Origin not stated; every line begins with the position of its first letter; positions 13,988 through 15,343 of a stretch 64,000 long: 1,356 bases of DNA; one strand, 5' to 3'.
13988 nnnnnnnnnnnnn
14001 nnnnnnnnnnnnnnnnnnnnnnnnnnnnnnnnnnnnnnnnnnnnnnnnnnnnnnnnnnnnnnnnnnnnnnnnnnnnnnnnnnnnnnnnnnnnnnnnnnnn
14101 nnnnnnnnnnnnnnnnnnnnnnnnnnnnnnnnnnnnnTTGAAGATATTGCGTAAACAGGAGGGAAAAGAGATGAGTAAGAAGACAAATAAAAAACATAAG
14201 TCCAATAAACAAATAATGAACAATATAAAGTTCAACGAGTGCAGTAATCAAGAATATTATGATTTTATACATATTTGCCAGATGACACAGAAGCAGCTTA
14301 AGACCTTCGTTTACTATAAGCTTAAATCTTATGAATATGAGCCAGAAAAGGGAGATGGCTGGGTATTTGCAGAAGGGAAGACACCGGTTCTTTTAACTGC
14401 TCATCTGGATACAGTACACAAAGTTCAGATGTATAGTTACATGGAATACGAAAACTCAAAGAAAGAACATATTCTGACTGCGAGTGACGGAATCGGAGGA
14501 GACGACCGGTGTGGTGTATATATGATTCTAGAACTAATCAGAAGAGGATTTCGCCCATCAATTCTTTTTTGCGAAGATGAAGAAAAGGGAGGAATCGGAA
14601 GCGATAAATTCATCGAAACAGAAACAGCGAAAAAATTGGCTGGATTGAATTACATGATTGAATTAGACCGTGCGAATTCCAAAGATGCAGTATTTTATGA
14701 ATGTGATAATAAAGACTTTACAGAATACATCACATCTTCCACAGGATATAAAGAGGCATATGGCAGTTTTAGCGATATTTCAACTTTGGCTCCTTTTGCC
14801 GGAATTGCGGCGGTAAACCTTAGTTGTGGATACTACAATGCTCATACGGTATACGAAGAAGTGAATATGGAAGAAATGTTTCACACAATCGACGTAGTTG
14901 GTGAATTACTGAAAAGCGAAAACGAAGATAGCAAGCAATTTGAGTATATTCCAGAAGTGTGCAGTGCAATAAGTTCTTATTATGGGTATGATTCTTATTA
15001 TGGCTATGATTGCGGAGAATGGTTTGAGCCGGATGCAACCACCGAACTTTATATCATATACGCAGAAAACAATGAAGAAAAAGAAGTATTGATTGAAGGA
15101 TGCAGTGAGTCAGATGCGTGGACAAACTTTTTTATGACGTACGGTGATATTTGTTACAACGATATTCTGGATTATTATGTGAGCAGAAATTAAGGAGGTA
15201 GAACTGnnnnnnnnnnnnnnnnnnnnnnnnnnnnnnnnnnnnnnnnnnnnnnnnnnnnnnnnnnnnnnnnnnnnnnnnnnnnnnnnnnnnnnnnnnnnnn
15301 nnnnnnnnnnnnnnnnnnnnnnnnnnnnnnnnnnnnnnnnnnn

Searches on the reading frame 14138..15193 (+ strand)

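Call 12: search_protein_families(library=pfam, proteins=[window:14138-15193:+], max_evalue=0.01)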
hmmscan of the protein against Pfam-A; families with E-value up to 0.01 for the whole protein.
window:14138-15193:+ (351 aa): 2 families
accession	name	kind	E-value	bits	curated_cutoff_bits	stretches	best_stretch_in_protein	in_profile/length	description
PF04389.22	Peptidase_M28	-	2.3e-06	27.9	21.3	1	81-187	12-103/193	Peptidase family M28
PF01546.33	Peptidase_M20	-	0.0041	17.5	24.6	0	85-168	1-93/206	Peptidase family M20/M25/M40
